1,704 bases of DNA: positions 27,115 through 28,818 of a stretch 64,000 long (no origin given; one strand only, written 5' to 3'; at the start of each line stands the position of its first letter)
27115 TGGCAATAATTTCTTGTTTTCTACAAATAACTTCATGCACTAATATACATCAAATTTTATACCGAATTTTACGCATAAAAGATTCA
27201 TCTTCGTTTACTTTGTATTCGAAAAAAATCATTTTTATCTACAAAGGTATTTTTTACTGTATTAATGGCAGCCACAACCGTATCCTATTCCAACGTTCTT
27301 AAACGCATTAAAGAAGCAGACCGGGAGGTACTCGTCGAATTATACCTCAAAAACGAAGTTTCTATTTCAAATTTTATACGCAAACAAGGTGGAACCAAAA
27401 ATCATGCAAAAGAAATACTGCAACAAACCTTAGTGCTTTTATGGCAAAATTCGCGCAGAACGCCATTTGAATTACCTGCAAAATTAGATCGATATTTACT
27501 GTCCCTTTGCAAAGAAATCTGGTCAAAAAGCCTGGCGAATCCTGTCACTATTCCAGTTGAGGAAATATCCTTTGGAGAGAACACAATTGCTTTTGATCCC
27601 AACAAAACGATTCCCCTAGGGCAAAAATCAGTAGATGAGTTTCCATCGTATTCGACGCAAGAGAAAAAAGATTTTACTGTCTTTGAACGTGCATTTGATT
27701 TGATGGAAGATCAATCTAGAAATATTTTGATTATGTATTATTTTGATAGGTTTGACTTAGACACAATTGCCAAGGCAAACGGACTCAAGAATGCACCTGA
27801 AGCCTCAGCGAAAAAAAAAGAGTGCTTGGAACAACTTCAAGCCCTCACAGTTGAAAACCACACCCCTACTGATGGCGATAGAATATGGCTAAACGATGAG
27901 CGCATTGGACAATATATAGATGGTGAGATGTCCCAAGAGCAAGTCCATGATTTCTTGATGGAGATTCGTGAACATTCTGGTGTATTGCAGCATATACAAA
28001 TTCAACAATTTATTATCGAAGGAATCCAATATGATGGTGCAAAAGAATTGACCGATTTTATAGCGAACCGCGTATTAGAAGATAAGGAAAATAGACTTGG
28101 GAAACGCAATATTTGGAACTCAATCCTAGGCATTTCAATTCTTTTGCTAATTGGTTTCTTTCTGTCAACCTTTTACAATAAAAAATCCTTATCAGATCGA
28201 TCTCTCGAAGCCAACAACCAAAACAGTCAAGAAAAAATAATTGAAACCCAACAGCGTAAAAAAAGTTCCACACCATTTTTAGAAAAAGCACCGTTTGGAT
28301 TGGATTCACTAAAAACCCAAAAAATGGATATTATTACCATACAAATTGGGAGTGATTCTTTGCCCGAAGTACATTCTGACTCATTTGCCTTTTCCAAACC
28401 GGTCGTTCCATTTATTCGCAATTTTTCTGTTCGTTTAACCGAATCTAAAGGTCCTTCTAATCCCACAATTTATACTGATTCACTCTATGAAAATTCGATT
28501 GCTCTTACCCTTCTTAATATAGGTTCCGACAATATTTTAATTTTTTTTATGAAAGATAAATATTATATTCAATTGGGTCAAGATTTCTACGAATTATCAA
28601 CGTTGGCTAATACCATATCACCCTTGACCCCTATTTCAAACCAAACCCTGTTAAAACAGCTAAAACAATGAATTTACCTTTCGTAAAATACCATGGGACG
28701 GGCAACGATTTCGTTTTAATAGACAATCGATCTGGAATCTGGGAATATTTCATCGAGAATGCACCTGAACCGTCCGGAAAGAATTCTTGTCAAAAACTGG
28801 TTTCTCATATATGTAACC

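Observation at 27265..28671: Single-chain ECF sigma / anti-sigma fusion anchored in the membrane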

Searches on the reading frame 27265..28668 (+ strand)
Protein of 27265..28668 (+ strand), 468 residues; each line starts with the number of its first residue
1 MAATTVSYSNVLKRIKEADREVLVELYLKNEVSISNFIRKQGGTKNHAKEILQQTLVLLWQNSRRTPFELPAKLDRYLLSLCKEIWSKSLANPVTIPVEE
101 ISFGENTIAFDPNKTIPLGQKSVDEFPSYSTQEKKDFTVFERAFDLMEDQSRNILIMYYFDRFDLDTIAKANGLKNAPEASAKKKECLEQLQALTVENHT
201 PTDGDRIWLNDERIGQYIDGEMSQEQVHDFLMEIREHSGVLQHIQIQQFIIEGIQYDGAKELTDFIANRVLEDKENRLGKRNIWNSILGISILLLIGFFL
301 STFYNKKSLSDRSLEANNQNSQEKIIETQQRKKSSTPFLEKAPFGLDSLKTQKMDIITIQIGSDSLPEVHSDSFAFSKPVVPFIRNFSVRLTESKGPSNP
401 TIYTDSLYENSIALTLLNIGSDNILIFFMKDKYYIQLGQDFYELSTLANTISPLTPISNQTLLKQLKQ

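Call 3: search_protein_families(library=pfam, proteins=[window:27265-28668:+], max_evalue=10)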
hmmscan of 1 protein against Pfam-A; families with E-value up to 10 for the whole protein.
window:27265-28668:+ (468 aa): 1 family
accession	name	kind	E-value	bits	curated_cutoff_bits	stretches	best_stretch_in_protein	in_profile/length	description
PF16514.10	NADH-UOR_E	-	0.071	13.9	25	1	212-245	15-48/74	putative NADH-ubiquinone oxidoreductase chain E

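Call 4: search_protein_families(library=ncbifam, proteins=[window:27265-28668:+], max_evalue=10)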
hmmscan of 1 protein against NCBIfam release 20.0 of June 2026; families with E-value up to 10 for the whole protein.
window:27265-28668:+ (468 aa): 9 families
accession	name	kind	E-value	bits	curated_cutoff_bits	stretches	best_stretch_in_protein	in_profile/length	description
TIGR02985.1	Sig70_bacteroi1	subfamily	1.2e-06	28.9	126.4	1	25-174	5-142/162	RNA polymerase sigma-70 factor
TIGR02937.1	sigma70-ECF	superfamily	2.2e-06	27.4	42.9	1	24-192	4-162/165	sigma-70 family RNA polymerase sigma factor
NF009168.0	PRK12515.1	subfamily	0.00013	21.5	236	1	2-83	3-82/189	RNA polymerase sigma factor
TIGR02989.1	Sig-70_gvs1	subfamily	0.0004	20.3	124.55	2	24-63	4-43/158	RNA polymerase sigma-70 factor, Rhodopirellula/Verrucomicrobium family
NF009166.1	PRK12513.1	equivalog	0.0082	15.9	206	1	9-173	10-165/193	RNA polymerase sigma factor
TIGR04402.2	mob_CxxC_CxxC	subfamily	0.079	13.2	70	1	265-309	12-56/180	mobilome CxxCx(11)CxxC protein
NF009174.0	PRK12522.1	equivalog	0.091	12.7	217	1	134-170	107-143/175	RNA polymerase sigma factor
NF007227.0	PRK09645.1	subfamily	0.11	12.4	202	1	13-64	5-56/177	sigma-70 family RNA polymerase sigma factor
NF004572.0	PRK05911.1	equivalog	0.12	11.7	378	1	128-179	186-238/257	RNA polymerase sigma factor sigma-28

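Call 5: find_homologous_proteins(query=window:27265-28668:+, max_evalue=0.001)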
Query window:27265-28668:+ (468 aa): 2 proteins with E <= 0.001 among 5550 candidates.
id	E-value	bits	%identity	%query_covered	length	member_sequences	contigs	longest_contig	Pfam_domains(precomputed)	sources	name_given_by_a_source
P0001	0.0e+0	1029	99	100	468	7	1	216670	-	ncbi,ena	-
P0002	2.5e-214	730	72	100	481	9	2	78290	-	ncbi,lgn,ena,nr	ncbi:MAG: sigma-70 family RNA polymerase sigma factor [Flavobacteriaceae bacterium]|nr:sigma-70 fami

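Call 6: search_solved_structures(query=window:27265-28668:+, max_evalue=10, show_alignments=2)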
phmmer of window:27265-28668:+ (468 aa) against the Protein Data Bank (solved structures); distinct sequences matched with E-value up to 10: 2.
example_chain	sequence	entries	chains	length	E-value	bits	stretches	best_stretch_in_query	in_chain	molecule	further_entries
8tm9_A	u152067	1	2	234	0.49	12.5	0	287-331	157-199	D_3_633_8x peptide bound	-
8tlp_A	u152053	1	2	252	0.61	12.2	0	287-331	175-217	D_3_633_8x, no peptide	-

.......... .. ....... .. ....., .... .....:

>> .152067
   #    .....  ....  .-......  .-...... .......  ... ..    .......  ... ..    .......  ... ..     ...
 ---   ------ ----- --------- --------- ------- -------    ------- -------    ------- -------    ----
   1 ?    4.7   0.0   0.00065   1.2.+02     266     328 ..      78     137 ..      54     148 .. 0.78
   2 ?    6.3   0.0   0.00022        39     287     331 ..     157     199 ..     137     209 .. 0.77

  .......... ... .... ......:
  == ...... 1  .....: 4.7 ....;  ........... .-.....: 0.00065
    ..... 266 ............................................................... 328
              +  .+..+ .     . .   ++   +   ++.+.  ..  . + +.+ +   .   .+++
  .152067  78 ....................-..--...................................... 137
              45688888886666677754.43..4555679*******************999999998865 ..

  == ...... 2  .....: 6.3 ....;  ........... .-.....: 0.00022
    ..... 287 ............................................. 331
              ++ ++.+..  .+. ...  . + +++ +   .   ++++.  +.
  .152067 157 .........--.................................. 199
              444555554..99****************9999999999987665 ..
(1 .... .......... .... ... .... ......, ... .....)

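Call 11: find_encoding_contigs(protein=P0002, flank=8000, max_places=4)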
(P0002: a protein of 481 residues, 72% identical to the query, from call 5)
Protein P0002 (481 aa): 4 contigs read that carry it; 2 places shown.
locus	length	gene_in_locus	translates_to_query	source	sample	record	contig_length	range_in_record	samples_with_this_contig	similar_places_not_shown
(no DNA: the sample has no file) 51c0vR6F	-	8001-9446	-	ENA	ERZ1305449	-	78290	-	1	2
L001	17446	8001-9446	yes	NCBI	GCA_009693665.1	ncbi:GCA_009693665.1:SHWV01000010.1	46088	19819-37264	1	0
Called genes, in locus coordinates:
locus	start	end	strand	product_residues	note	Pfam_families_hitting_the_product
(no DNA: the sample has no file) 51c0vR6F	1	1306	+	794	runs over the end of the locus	PF07244:POTRA (faint), PF01103:Omp85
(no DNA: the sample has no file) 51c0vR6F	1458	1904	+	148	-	PF00877:NLPC_P60, PF05257:CHAP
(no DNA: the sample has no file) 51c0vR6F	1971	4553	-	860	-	PF02861:Clp_N, PF13191:AAA_16 (weak), PF00004:AAA, PF17871:AAA_lid_9, PF00004:AAA, PF07724:AAA_2, PF07728:AAA_5, PF10431:ClpB_D2-small, +10 more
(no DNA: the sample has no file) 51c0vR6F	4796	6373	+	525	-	PF00772:DnaB, PF13481:AAA_25, PF03796:DnaB_C, PF06745:ATPase (weak)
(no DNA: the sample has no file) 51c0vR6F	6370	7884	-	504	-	PF00089:Trypsin, PF13365:Trypsin_2, PF00595:PDZ, PF13180:PDZ_2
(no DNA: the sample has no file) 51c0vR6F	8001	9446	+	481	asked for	-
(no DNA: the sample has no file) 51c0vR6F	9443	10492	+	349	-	PF01678:DAP_epimerase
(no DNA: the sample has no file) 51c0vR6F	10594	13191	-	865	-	PF15902:Sortilin-Vps10 (faint), PF18962:Por_Secre_tail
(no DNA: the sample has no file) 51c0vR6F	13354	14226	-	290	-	PF16881:LIAS_N, PF04055:Radical_SAM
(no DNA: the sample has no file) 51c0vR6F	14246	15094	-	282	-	-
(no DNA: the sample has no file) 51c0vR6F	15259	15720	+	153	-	PF02381:MraZ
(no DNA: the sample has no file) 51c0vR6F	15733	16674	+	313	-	PF01795:Methyltransf_5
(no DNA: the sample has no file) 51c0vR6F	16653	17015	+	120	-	PF19579:FtsL_2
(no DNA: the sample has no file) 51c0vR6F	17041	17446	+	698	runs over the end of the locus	PF03717:PBP_dimer, PF00905:Transpeptidase, PF03793:PASTA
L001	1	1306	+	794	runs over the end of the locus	PF07244:POTRA (faint), PF01103:Omp85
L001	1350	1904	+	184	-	PF00877:NLPC_P60, PF05257:CHAP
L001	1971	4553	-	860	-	PF02861:Clp_N, PF13191:AAA_16 (weak), PF00004:AAA, PF17871:AAA_lid_9, PF00004:AAA, PF07724:AAA_2, PF07728:AAA_5, PF10431:ClpB_D2-small, +10 more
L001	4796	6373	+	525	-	PF00772:DnaB, PF13481:AAA_25, PF03796:DnaB_C, PF06745:ATPase (weak)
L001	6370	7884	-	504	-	PF00089:Trypsin, PF13365:Trypsin_2, PF00595:PDZ, PF13180:PDZ_2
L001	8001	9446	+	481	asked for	-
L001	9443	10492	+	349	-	PF01678:DAP_epimerase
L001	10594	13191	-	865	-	PF15902:Sortilin-Vps10 (faint), PF18962:Por_Secre_tail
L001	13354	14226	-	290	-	PF16881:LIAS_N, PF04055:Radical_SAM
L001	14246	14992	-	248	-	-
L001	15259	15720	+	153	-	PF02381:MraZ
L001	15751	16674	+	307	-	PF01795:Methyltransf_5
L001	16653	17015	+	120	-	PF19579:FtsL_2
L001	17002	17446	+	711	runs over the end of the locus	PF03717:PBP_dimer, PF00905:Transpeptidase, PF03793:PASTA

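Call 16: predict_structure(alignment_id=A1)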
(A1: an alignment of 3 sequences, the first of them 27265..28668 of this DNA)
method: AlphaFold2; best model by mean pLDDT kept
length: 468 residues; sequences in the alignment: 3
mean_pLDDT: 34.6   pTM: 0.26
mean pLDDT of the five models: 34.6, 33.8, 32.8, 31.8, 31.7
residues with pLDDT >= 90: 0; 70-90: 1; 50-70: 67; < 50: 400
segments of 3 or more residues with pLDDT < 50: 1-158, 188-220, 231-424, 446-454
pLDDT, mean of each block of 10 residues (from residue 1): 23 33 39 37 38 45 36 44 42 21 21 23 22 23 31 47 55 57 53 31 30 41 50 38 30 29 33 31 29 30 26 25 22 21 22 21 21 20 23 26 30 40 51 60 48 55 58
secondary structure, 60 per line:
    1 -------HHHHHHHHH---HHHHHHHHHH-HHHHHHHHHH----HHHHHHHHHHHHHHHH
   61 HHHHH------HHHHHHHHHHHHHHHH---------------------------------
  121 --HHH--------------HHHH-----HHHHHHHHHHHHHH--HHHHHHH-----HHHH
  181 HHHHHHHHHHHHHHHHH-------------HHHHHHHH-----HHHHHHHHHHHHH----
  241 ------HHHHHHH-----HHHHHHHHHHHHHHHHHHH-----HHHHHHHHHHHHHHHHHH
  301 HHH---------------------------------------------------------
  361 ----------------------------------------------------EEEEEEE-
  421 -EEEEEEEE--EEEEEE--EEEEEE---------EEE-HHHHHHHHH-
elements in order: H8-16 H20-29 H31-40 H45-65 H72-87 H140-143 H149-162 H165-171 H177-197 H211-218 H224-236 H247-253 H259-277 H283-303 E413-419 E422-429 E432-437 E440-445 E455-457 H459-467

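Call 17: search_protein_representatives(alignment_id=A1)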
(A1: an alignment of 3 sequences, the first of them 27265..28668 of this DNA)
Query: 3 sequences, 468 profile positions. Proteins with E-value up to 0.001 (for the whole library): 1095; up to 1e-10: 91; up to 1e-30: 4. The best 150 are listed.
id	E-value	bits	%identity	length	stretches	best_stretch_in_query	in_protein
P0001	0.0e+00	1050.7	-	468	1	1-468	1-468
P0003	8.6e-41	156.5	-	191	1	4-203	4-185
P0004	5.9e-36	140.6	-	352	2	209-328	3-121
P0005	6.8e-32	127.2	-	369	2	209-324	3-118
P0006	2.5e-26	108.9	-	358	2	209-323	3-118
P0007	2.3e-25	105.7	-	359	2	209-368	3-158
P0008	3.8e-25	104.9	-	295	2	210-319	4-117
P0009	5.7e-22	94.5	-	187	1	4-193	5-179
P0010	1.4e-21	93.1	-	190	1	8-202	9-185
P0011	2.1e-20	89.3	-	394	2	209-318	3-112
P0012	1.5e-19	86.5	-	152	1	209-312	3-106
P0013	4.0e-19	85.1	-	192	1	8-203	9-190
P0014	9.2e-19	83.9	-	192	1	6-200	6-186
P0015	3.0e-18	82.2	-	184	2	5-109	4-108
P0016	1.6e-17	79.8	-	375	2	209-313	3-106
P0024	2.4e-15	72.7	-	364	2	209-305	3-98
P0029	3.9e-15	72.0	-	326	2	211-325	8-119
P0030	5.7e-15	71.4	-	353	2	210-330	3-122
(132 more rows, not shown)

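Call 20: search_protein_families(library=pfam, proteins=[P0003, P0009, P0010, P0013, P0004, P0005, P0008, P0029, P0030, P0024], max_evalue=0.1)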
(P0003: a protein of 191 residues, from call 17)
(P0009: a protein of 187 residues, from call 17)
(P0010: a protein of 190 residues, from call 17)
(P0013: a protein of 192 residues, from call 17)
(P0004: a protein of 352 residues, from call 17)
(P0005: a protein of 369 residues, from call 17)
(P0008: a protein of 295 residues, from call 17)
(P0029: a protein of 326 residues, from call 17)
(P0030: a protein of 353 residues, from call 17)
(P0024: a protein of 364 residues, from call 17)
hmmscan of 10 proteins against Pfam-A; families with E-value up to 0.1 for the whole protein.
P0003 (191 aa): 6 families
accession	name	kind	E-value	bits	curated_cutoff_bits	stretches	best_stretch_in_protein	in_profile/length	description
PF04542.20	Sigma70_r2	-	1.5e-14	53.9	24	1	26-96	1-71/71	Sigma-70 region 2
PF08281.18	Sigma70_r4_2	-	0.00038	20.5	25.7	1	121-163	3-45/54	Sigma-70, region 4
PF07638.17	Sigma70_ECF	-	0.0021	18.4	21.1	1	10-163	6-170/185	ECF sigma factor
PF04297.20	UPF0122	-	0.035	14.8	22.7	0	127-166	16-55/101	Putative helix-turn-helix protein, YlxM / p13 like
PF00069.31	Pkinase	-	0.087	12.6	31.7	0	87-180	29-118/263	Protein kinase domain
PF06056.18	Terminase_5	-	0.093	13.1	20.3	0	138-167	7-36/58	Putative ATPase subunit of terminase (gpP-like)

P0009 (187 aa): 3 families
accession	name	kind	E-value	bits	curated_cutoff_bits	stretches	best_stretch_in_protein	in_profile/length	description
PF04542.20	Sigma70_r2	-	8.6e-07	29.1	24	1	27-95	1-69/71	Sigma-70 region 2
PF08281.18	Sigma70_r4_2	-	0.0023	18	25.7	1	124-160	2-38/54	Sigma-70, region 4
PF04545.22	Sigma70_r4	-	0.016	15.2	24.1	1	137-160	9-32/50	Sigma-70, region 4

P0010 (190 aa): 7 families
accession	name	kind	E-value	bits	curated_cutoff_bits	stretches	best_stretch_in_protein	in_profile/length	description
PF04542.20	Sigma70_r2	-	1.9e-09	37.6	24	1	27-93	1-67/71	Sigma-70 region 2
PF08281.18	Sigma70_r4_2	-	0.016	15.2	25.7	1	121-155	2-36/54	Sigma-70, region 4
PF02607.22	B12-binding_2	-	0.03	15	23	1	10-64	3-45/74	B12 binding domain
PF06530.18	Phage_antitermQ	-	0.047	14.1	26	0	123-161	56-94/118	Phage antitermination protein Q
PF22026.2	Alpha-amylase_C_2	-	0.048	14.5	27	0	5-31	17-43/78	Alpha-amylase C-terminal domain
PF10723.15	RepB-RCR_reg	-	0.073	13.5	21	0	3-36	33-66/81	Replication regulatory protein RepB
PF18407.7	GNAT_like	-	0.074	13.8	26.3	0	43-72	16-46/61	GCN5-related N-acetyltransferase like domain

P0013 (192 aa): 2 families
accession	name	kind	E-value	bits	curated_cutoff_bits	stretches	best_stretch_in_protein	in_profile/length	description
PF04542.20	Sigma70_r2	-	4.5e-09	36.4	24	1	27-96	1-70/71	Sigma-70 region 2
PF12012.13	DUF3504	-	0.062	13.8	29.7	0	60-116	10-66/162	Domain of unknown function (DUF3504)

P0004 (352 aa): 0 families

P0005 (369 aa): 0 families

P0008 (295 aa): 0 families

P0029 (326 aa): 0 families

P0030 (353 aa): 4 families
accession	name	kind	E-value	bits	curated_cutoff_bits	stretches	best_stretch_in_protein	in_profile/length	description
PF13355.12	ARC6-like_IMS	-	0.0099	16.9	22.8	1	223-328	13-116/117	ARC6-like, IMS domain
PF02326.20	YMF19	-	0.015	16.6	22.6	0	85-132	15-61/84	Plant ATP synthase F0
PF14962.11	AIF-MLS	-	0.059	13.7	29.9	1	70-130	42-101/192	Mitochondria Localisation Sequence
PF06024.17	Orf78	-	0.092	13.5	29.4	0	60-103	50-93/101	Orf78 (ac78)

P0024 (364 aa): 0 families
